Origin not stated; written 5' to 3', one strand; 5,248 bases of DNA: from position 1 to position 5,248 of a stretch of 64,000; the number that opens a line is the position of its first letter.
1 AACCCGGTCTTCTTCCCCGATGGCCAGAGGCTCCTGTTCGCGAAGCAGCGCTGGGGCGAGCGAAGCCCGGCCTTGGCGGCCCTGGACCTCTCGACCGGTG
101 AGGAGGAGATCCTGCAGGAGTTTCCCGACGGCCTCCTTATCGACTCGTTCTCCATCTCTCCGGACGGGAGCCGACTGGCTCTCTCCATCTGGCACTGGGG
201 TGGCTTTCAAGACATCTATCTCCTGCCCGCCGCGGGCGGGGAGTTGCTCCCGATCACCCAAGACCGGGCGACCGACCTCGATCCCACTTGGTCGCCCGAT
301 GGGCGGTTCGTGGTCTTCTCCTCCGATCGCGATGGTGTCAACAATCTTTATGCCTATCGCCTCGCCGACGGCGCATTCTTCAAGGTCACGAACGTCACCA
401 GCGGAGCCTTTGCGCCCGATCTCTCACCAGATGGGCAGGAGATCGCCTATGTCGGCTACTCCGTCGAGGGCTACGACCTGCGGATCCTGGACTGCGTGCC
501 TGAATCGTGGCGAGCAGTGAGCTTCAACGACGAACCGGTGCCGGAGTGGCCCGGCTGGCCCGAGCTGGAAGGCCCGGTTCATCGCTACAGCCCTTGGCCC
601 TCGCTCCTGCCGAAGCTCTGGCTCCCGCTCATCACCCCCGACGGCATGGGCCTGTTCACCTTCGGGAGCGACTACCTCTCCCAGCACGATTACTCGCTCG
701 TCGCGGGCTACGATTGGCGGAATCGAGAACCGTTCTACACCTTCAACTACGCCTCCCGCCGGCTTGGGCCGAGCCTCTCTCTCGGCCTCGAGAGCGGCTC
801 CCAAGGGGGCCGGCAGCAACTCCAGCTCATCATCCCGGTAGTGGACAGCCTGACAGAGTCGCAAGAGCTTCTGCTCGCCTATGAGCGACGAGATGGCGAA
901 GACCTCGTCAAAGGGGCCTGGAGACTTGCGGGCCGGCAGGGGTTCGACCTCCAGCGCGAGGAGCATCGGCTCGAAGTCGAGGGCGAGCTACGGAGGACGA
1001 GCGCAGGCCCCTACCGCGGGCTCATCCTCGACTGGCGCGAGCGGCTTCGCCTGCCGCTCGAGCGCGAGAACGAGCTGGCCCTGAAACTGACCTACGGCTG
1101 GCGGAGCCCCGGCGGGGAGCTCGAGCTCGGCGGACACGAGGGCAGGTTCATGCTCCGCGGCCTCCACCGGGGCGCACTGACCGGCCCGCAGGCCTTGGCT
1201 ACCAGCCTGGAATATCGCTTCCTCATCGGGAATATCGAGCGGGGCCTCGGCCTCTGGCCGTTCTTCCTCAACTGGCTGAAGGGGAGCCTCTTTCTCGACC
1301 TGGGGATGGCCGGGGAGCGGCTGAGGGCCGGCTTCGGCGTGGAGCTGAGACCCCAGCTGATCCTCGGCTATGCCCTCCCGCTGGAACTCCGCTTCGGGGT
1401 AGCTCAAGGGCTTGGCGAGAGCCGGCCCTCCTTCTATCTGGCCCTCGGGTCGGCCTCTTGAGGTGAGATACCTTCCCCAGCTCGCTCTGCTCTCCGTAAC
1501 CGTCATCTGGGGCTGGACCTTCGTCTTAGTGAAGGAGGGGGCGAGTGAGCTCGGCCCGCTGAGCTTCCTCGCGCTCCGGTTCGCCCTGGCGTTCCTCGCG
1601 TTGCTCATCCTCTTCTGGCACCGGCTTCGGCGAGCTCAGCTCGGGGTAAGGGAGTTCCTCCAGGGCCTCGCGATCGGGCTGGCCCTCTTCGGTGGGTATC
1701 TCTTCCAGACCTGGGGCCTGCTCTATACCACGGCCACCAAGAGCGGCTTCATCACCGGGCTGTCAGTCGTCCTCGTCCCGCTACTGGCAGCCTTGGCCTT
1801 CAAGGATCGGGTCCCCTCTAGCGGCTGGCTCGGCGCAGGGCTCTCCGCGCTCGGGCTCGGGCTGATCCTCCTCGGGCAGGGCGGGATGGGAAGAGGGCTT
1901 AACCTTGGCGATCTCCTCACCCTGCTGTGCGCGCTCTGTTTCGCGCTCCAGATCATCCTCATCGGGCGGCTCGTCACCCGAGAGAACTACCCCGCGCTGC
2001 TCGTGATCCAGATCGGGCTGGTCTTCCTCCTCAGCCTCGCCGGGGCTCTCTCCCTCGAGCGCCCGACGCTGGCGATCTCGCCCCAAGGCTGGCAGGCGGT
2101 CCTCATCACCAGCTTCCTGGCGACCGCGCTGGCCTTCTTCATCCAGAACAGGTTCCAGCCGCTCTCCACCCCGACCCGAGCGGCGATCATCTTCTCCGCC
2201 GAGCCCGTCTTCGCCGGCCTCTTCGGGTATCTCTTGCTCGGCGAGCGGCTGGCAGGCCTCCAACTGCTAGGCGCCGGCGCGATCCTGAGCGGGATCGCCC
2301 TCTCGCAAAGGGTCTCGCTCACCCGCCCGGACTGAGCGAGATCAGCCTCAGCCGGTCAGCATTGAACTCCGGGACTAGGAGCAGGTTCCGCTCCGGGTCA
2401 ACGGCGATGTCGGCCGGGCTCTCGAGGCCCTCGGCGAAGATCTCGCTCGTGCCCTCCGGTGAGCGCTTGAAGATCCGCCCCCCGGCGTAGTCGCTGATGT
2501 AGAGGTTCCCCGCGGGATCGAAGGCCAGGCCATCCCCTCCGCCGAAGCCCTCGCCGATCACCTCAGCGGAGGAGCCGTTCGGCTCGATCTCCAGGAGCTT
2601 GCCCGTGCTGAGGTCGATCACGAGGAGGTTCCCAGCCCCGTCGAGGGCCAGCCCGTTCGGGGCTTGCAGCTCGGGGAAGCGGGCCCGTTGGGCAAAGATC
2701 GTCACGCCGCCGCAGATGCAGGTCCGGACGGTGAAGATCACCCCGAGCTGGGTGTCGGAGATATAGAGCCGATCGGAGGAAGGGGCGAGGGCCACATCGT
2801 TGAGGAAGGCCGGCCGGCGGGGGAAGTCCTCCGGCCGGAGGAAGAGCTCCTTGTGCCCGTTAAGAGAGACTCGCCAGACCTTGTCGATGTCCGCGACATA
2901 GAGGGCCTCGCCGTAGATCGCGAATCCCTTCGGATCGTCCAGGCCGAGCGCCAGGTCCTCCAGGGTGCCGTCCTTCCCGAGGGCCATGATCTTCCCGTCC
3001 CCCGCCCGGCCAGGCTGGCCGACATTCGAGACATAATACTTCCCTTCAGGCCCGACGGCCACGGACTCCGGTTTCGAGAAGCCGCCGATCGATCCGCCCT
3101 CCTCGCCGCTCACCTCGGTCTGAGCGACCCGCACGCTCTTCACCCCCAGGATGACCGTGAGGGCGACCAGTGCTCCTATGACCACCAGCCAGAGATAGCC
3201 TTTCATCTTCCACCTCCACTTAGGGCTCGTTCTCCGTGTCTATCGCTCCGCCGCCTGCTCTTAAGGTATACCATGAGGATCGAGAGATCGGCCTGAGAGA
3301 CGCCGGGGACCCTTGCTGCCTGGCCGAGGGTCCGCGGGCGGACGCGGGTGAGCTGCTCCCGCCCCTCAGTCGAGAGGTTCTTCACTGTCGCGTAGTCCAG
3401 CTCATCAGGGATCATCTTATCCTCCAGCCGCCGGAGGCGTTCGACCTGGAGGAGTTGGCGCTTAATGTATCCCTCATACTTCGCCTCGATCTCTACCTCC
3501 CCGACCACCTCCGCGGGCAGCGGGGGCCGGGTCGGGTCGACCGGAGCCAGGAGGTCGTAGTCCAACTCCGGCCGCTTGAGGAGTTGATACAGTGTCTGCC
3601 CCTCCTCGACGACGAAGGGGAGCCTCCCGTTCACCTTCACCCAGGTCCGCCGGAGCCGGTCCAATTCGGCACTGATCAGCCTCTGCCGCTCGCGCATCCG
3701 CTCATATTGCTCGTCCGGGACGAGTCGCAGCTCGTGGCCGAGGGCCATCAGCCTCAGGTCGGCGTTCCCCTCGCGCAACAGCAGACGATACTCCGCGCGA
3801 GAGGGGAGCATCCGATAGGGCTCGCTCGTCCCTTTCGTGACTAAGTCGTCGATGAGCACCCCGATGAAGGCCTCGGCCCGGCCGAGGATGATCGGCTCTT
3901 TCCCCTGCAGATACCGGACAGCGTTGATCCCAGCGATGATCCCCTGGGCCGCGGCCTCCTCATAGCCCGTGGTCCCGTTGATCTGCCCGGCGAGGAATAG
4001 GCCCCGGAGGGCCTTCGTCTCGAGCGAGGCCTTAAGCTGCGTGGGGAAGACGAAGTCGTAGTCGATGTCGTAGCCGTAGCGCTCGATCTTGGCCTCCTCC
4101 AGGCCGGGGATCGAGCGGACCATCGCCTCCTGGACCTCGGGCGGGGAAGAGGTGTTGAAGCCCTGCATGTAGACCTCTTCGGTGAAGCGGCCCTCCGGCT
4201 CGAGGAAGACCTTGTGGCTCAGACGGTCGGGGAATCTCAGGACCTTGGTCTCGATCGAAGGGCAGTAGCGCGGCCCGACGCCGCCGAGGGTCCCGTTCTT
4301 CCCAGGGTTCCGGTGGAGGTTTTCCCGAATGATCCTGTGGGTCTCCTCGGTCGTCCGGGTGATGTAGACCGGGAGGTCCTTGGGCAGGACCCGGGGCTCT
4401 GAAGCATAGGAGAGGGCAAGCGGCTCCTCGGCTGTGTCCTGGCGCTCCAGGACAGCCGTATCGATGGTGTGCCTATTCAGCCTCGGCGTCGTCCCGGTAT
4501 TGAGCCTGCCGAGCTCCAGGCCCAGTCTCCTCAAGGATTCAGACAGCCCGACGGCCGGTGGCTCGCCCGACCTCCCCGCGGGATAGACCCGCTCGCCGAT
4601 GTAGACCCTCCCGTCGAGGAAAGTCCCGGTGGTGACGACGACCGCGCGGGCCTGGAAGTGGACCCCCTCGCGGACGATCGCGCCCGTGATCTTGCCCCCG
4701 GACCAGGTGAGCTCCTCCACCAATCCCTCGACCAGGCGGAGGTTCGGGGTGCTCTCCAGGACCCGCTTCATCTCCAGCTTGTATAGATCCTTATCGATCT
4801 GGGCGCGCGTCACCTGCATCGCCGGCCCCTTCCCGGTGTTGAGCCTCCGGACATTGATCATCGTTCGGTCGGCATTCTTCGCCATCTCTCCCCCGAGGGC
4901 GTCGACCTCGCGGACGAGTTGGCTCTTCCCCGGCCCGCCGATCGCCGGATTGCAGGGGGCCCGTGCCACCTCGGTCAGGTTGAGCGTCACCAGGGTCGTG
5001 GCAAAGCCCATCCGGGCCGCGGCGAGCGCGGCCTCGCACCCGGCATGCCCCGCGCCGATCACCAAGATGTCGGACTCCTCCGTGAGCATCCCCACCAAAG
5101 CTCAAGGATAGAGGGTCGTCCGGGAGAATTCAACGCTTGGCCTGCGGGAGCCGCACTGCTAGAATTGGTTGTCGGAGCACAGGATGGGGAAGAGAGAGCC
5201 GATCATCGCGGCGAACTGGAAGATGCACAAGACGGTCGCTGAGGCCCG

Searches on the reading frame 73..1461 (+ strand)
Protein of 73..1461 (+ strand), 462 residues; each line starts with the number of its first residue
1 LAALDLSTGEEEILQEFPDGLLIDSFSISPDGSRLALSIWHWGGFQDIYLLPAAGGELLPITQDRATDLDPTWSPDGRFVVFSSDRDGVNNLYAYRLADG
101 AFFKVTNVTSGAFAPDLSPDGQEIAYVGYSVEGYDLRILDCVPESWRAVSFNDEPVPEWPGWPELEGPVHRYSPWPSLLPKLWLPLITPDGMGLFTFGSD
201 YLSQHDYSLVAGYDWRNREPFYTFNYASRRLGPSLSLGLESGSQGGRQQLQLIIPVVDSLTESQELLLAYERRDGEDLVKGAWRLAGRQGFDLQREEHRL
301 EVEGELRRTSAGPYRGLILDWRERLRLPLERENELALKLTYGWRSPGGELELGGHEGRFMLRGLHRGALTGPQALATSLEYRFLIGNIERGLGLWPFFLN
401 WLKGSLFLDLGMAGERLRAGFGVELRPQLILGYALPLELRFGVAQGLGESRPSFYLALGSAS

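Call 66: search_protein_families(library=pfam, proteins=[window:73-1461:+], max_evalue=0.00001)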
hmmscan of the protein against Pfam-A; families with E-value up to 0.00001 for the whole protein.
window:73-1461:+ (462 aa): 1 family
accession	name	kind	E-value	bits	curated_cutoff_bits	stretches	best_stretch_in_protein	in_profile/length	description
PF07676.18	PD40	-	1e-12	48.1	20.9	1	67-93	10-37/38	WD40-like Beta Propeller Repeat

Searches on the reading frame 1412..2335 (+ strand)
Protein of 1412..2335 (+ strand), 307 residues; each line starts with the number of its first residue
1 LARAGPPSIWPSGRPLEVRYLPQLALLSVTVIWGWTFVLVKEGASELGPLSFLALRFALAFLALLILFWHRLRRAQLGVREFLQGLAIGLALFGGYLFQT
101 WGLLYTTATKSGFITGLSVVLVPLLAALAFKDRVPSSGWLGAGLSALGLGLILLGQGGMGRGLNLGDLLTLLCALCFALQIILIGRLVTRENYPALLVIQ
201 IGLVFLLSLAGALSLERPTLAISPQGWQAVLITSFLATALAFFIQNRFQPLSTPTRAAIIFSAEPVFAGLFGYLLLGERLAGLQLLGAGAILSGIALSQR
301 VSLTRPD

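Call 66: search_protein_families(library=pfam, proteins=[window:1412-2335:+], max_evalue=0.00001)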
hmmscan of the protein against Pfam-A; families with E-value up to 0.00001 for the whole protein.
window:1412-2335:+ (307 aa): 1 family
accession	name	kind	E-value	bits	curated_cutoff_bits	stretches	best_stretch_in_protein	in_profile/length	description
PF00892.27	EamA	-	4.7e-38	131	28.2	2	165-297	2-132/135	EamA-like transporter family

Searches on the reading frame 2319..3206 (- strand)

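Call 66: search_protein_families(library=pfam, proteins=[window:2319-3206:-], max_evalue=0.00001)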
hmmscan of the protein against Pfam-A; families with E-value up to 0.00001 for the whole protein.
window:2319-3206:- (295 aa): 2 families
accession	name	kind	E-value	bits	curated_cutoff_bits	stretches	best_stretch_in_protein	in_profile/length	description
PF01436.27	NHL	-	1.7e-12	47.2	20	0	226-246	6-26/28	NHL repeat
PF08450.18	SGL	-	8.7e-08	32.5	26.3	0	135-216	136-219/246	SMP-30/Gluconolactonase/LRE-like region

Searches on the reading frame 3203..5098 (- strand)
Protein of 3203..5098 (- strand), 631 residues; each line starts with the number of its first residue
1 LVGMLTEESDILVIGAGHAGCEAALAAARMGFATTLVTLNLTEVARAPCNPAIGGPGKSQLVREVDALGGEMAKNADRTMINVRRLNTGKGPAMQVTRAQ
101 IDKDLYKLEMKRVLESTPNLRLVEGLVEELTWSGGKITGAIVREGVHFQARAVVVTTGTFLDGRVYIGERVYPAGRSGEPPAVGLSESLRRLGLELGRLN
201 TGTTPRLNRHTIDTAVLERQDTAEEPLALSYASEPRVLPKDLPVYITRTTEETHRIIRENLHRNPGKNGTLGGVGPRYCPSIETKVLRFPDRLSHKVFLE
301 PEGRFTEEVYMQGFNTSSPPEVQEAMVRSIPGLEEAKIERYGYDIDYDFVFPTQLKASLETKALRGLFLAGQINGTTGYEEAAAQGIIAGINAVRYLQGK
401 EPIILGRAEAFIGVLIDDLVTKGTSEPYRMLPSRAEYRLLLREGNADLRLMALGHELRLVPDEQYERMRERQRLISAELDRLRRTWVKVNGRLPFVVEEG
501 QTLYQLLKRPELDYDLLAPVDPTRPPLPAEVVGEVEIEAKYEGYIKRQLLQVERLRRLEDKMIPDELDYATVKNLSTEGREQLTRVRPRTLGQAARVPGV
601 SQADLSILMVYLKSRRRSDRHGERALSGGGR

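Call 66: search_protein_families(library=pfam, proteins=[window:3203-5098:-], max_evalue=0.00001)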
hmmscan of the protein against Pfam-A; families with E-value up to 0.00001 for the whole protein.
window:3203-5098:- (631 aa): 3 families
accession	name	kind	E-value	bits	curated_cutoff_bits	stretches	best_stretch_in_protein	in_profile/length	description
PF01134.28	GIDA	-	8.8e-152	506.1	22.1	1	10-401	1-391/391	Glucose inhibited division protein A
PF13932.14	SAM_GIDA_C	-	8.9e-23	80.3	27.1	1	553-609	1-57/57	tRNA modifying enzyme MnmG/GidA C-terminal helical bundle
PF21680.2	GIDA_C_1st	-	2.4e-20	73.5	24.7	1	462-548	1-95/96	tRNA modifying enzyme MnmG/GidA C-terminal helical domain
